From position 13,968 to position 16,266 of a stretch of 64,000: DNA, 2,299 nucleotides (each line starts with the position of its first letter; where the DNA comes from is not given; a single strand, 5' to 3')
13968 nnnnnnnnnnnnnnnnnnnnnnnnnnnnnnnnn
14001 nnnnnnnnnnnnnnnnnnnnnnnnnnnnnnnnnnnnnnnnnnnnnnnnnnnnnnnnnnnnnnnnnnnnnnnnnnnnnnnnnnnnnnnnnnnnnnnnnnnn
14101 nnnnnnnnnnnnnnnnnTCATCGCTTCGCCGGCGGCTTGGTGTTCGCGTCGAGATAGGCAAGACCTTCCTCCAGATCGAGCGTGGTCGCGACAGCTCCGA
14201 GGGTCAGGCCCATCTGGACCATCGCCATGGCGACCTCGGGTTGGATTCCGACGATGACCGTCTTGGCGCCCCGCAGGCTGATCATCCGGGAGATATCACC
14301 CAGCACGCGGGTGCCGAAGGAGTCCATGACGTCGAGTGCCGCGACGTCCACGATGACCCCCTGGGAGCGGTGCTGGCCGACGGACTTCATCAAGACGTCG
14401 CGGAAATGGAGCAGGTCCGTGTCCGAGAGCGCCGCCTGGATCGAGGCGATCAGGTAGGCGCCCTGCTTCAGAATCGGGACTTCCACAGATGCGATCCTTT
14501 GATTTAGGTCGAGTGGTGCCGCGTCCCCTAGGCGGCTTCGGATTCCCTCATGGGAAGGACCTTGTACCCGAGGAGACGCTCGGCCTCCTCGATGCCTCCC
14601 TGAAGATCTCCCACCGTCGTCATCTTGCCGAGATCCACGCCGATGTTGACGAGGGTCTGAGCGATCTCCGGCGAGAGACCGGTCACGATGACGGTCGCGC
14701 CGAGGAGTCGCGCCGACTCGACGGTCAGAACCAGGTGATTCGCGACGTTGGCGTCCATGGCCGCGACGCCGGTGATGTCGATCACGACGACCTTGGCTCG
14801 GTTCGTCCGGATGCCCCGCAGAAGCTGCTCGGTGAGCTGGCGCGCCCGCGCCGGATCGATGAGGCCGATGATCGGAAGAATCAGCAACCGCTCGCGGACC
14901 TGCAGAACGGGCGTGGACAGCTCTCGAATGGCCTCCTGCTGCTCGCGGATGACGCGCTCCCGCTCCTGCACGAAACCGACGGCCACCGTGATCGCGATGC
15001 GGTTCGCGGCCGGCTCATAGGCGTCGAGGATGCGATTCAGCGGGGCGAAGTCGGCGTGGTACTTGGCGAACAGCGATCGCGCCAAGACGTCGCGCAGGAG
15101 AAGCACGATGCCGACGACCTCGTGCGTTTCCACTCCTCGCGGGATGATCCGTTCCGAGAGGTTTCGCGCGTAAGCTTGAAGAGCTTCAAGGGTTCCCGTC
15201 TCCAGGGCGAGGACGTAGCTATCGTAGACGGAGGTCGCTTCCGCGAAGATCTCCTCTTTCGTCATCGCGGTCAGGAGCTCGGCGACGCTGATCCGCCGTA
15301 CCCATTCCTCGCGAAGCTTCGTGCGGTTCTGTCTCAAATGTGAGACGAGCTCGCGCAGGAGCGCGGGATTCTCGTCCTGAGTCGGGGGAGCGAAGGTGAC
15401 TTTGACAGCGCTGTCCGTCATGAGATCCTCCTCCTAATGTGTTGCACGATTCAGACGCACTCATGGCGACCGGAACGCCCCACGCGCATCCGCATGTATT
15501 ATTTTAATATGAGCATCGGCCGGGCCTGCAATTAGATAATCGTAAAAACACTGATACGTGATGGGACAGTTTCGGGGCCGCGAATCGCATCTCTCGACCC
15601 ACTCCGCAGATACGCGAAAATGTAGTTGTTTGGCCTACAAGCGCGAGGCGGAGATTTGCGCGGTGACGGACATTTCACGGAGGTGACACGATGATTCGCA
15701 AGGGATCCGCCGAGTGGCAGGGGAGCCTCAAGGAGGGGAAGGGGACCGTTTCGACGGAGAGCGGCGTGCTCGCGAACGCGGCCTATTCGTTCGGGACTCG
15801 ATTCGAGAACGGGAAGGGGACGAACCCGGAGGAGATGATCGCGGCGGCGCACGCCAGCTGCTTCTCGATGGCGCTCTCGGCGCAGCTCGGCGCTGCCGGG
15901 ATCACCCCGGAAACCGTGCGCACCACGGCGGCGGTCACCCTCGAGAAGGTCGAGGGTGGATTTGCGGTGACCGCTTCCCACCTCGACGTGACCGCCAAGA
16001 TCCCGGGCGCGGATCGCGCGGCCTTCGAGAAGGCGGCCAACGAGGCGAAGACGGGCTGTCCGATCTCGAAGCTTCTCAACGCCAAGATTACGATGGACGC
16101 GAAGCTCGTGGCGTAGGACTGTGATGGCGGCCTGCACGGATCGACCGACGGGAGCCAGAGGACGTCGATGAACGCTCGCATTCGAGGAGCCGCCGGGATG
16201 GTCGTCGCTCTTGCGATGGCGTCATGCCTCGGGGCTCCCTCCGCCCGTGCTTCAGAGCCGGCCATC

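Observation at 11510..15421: Complete stressosome module (RsbR/RsbS/RsbT plus a PP2C phosphatase) translationally coupled to an RsbU_N-domain histidine kinase and a LuxR-family response regulator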

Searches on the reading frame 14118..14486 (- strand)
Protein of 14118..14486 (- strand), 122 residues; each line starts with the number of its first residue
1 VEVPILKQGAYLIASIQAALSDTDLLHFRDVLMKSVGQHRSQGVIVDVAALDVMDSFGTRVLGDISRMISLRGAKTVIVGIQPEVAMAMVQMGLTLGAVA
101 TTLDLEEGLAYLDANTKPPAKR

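Call 3: search_protein_families(library=pfam, proteins=[window:14118-14486:-], max_evalue=0.01)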
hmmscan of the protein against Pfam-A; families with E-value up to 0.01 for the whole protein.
window:14118-14486:- (122 aa): 1 family
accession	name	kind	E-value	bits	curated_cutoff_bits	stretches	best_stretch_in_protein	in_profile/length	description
PF01740.26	STAS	-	3e-13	49.9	22.6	1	11-95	10-94/106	STAS domain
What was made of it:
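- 14118..14486 (-): RsbS-type single-STAS scaffold protein. The phospho-acceptor Ser56 is the codon at 14319-14321. Pfam STAS 3e-13 (call 3).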

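Call 5: search_protein_families(library=ncbifam, proteins=[window:14118-14486:-], max_evalue=0.01)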
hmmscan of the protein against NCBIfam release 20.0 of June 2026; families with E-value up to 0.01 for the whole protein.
window:14118-14486:- (122 aa): 3 families
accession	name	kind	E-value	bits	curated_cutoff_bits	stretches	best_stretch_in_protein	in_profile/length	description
TIGR00377.1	ant_ant_sig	superfamily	8.8e-09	35.2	53.45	1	27-94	29-96/108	anti-sigma factor antagonist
NF052652.1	YtvA_fam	equivalog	1.7e-08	34.4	250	1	18-104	152-238/243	YtvA family blue-light photoreceptor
TIGR02886.1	spore_II_AA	equivalog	0.0021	18.1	114.75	1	10-92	8-90/106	anti-sigma F factor antagonist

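Call 23: search_solved_structures(query=window:14118-14486:-, max_evalue=0.01, show_alignments=3)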
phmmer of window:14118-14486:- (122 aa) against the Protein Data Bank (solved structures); distinct sequences matched with E-value up to 0.01: 17.
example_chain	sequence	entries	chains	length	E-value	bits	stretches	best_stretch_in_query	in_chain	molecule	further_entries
6qcm_A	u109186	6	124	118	8.8e-25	90.5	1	1-112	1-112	RsbS protein | RsbT antagonist protein RsbS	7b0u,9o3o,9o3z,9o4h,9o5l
9o4r_a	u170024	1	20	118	2.5e-24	89.1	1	1-112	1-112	RsbT antagonist protein RsbS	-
6jhk_A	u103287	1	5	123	1.9e-23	86.2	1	2-112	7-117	RsbS negative regulator of sigma-B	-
2vy9_A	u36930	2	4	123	2e-22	82.9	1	2-112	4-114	ANTI-SIGMA-FACTOR ANTAGONIST | ANTI-SIGMA-FACTOR ANTAGONIST (STAS) DOMAIN PROTEIN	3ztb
3zxn_A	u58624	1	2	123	7.2e-22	81.2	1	2-112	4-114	ANTI-SIGMA-FACTOR ANTAGONIST (STAS) DOMAIN PROTEIN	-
7o0i_a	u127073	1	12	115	6.4e-12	49.2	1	5-113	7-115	RsbS, negative regulator of sigma-B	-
6qcm_AB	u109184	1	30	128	8.9e-09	39.1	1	31-110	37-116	RsbR protein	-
6qcm_CB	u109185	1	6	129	9.3e-09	39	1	31-110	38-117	RsbR protein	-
6qcm_CD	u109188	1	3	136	1.1e-08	38.8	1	31-110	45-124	RsbR protein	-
9o4r_A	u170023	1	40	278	4.2e-08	36.9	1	32-110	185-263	RsbR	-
9o3z_A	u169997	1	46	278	4.2e-08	36.9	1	32-110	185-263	RsbR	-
7b0u_A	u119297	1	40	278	4.4e-08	36.8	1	32-110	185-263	RsbR protein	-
9o3o_A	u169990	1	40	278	4.5e-08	36.8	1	32-110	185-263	STAS domain-containing protein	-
9o4h_A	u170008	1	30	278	5.7e-08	36.5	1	32-110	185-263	RsbR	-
9o5l_A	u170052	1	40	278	5.7e-08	36.5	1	32-110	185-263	STAS domain-containing protein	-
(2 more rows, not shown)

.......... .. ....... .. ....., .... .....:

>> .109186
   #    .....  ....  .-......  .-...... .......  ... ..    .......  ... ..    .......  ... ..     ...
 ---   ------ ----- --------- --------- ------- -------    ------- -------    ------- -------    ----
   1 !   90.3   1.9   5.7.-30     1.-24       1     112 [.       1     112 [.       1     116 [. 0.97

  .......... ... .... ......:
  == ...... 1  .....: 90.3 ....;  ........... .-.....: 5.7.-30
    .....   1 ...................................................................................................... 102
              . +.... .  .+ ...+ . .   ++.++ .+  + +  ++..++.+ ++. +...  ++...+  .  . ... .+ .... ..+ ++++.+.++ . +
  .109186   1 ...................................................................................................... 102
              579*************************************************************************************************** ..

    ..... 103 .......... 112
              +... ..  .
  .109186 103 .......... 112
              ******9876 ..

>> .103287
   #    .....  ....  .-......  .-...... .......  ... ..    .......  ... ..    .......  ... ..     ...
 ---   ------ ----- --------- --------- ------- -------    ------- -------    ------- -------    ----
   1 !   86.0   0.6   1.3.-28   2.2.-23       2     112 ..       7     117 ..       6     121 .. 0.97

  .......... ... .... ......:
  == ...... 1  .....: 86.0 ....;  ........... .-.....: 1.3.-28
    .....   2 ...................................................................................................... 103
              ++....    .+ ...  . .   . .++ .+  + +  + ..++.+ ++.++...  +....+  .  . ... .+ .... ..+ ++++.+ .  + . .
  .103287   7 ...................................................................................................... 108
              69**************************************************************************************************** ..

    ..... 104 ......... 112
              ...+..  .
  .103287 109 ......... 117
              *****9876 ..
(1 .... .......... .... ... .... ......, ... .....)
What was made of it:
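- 14118..14486 (-): Matches Listeria and Bacillus RsbS (6QCM, 6JHK) at E about 1e-24 (call 23).
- On Stressosome RsbR-RsbS-RsbT(-RsbX) module: Ser56 aligns with Lm S56, whose position is identified from the S56A variant 9O4R (call 23).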

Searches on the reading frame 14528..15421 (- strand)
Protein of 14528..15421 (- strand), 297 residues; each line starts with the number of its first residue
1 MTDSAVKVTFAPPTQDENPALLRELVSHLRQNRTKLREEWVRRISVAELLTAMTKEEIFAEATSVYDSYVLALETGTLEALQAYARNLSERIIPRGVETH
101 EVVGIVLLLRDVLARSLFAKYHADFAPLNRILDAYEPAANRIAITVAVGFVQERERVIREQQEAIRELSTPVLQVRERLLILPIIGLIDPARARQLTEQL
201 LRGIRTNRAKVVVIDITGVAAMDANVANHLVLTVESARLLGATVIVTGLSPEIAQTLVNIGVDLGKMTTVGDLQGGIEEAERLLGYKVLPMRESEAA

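Call 3: search_protein_families(library=pfam, proteins=[window:14528-15421:-], max_evalue=0.01)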
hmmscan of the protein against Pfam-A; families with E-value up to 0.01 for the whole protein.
window:14528-15421:- (297 aa): 3 families
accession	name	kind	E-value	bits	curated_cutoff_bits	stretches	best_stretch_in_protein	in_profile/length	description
PF01740.26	STAS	-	1.4e-14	54.2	22.6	1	171-263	2-94/106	STAS domain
PF13466.11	STAS_2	-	1.9e-06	28.4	29.2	1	186-263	5-80/80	STAS domain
PF14361.12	RsbRD_N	-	0.0049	18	24.3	1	27-116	3-102/104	RsbT co-antagonist protein rsbRD N-terminal domain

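Call 5: search_protein_families(library=ncbifam, proteins=[window:14528-15421:-], max_evalue=0.01)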
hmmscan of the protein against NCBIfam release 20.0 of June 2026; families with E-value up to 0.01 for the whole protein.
window:14528-15421:- (297 aa): 2 families
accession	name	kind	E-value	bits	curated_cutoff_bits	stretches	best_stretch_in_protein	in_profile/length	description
NF052652.1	YtvA_fam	equivalog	6.6e-22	78.2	250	1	151-272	117-238/243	YtvA family blue-light photoreceptor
TIGR00377.1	ant_ant_sig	superfamily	5.1e-05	23.1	53.45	1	174-257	8-91/108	anti-sigma factor antagonist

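Call 22: search_solved_structures(query=window:14528-15421:-, max_evalue=0.01, show_alignments=4)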
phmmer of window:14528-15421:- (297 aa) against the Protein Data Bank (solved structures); distinct sequences matched with E-value up to 0.01: 19.
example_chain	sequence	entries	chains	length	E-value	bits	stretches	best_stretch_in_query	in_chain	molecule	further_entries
9o3z_A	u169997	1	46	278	7.6e-34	121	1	23-287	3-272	RsbR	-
9o4r_A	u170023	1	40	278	2.8e-33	119.2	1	23-287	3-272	RsbR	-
9o3o_A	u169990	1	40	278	2.8e-33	119.2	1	23-287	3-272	STAS domain-containing protein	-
9o5l_A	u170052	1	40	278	2.8e-33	119.2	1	23-287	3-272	STAS domain-containing protein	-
9o4h_A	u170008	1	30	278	3.8e-33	118.7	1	23-287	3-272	RsbR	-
7b0u_A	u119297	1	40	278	2.6e-32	116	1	23-287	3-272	RsbR protein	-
6qcm_CD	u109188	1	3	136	6e-29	105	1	155-285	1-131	RsbR protein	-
7o0i_B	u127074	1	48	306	8.8e-29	104.4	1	155-289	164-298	Anti-anti-sigma factor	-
6qcm_CB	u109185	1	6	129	5.6e-28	101.8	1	163-285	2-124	RsbR protein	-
6qcm_AB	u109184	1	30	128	9.5e-28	101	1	164-285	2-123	RsbR protein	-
6qcm_AD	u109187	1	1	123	1.9e-20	77.1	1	155-255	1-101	RsbR protein,RsbR protein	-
9o4r_a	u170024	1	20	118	8.8e-15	58.6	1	170-285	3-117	RsbT antagonist protein RsbS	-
6qcm_A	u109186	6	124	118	2.2e-14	57.3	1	170-285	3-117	RsbS protein | RsbT antagonist protein RsbS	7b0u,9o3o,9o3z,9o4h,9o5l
6jhk_A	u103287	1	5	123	1.9e-13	54.2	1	166-285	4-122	RsbS negative regulator of sigma-B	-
2mwg_A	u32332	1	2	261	1.5e-10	44.7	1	151-275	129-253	Blue-light photoreceptor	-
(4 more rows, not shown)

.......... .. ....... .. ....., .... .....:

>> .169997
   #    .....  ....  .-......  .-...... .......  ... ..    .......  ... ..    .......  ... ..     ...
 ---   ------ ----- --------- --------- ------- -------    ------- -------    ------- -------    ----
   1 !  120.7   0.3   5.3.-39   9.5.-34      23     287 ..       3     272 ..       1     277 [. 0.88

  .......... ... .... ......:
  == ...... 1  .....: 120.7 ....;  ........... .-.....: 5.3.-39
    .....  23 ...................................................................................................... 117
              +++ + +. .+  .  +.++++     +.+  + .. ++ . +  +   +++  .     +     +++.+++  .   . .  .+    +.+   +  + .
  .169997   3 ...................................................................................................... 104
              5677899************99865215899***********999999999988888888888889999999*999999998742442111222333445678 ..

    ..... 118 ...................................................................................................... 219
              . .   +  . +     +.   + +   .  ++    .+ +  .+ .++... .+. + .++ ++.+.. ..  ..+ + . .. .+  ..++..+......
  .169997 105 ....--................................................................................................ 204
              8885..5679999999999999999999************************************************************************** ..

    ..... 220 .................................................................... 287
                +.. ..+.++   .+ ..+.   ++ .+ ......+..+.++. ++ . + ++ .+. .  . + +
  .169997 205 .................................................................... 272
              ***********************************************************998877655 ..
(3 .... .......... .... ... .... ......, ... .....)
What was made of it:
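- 14528..15421 (-): RsbR-type co-antagonist and sensor: N-terminal RsbR/RsbRD_N-like helical sensor domain, linker helix and C-terminal STAS domain. AGGAGG Shine-Dalgarno 7 nt upstream. It aligns over its full length with Listeria RsbR (9O3Z, 7B0U), E 7.6e-34, residues 23-287 (call 22).
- On Stressosome RsbR-RsbS-RsbT(-RsbX) module: There is a full-length alignment to Listeria RsbR, residues 23-287, E 7.6e-34 (call 22).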

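Call 30: find_homologous_proteins(query=window:14528-15421:-, max_evalue=1e-20)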
Query window:14528-15421:- (297 aa): 8000 proteins with E <= 1e-20 among 8000 candidates; the best 120 are listed.
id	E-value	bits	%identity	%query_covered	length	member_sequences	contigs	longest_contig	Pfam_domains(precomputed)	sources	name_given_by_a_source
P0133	5.9e-179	611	100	100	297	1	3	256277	PF01740.27,PF13466.13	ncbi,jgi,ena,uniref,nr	ncbi:MAG: STAS domain-containing protein [Candidatus Eisenbacteria bacterium]|uniref:STAS domain-con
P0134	1.8e-178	610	100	100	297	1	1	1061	PF01740.27,PF13466.13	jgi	jgi:rsbT co-antagonist protein RsbR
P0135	2.4e-178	609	100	100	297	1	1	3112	PF01740.27,PF13466.13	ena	-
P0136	2.8e-178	609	100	99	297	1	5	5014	PF01740.27,PF13466.13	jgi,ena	-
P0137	4.9e-178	608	100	100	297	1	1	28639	PF01740.27,PF13466.13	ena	-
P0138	7.4e-178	608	99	100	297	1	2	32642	PF01740.27,PF13466.13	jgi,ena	jgi:rsbT co-antagonist protein RsbR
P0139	1.3e-177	607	99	100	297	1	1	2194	PF01740.27,PF13466.13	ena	-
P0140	2.9e-177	606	99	100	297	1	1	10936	PF01740.27,PF13466.13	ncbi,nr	ncbi:MAG TPA: STAS domain-containing protein [Candidatus Dormibacteraeota bacterium]|nr:STAS domain-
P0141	3.1e-177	606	99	100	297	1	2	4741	PF01740.27,PF13466.13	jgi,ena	-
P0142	4.2e-177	605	99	100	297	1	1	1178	PF01740.27,PF13466.13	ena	-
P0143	5.7e-177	605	99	100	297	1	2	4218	PF01740.27,PF13466.13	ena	-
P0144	6.1e-177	605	99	100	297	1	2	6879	PF01740.27,PF13466.13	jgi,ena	-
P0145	6.6e-177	605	99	100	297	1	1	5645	PF01740.27,PF13466.13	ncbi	-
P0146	8.3e-177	604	99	100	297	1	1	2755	PF01740.27,PF13466.13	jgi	jgi:rsbT co-antagonist protein RsbR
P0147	8.6e-177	604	99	100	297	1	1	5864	PF01740.27,PF13466.13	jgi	-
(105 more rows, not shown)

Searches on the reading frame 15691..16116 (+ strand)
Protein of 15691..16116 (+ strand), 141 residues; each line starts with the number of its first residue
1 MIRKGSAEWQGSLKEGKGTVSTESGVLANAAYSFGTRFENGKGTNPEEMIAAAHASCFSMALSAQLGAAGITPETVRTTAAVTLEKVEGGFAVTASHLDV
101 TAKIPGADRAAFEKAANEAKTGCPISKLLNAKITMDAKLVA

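Call 3: search_protein_families(library=pfam, proteins=[window:15691-16116:+], max_evalue=0.01)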
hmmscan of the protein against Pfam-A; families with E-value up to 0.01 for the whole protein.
window:15691-16116:+ (141 aa): 1 family
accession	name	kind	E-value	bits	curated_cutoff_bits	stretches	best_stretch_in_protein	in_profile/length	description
PF02566.24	OsmC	-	1.1e-19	71.1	27.5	1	40-136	2-98/100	OsmC-like protein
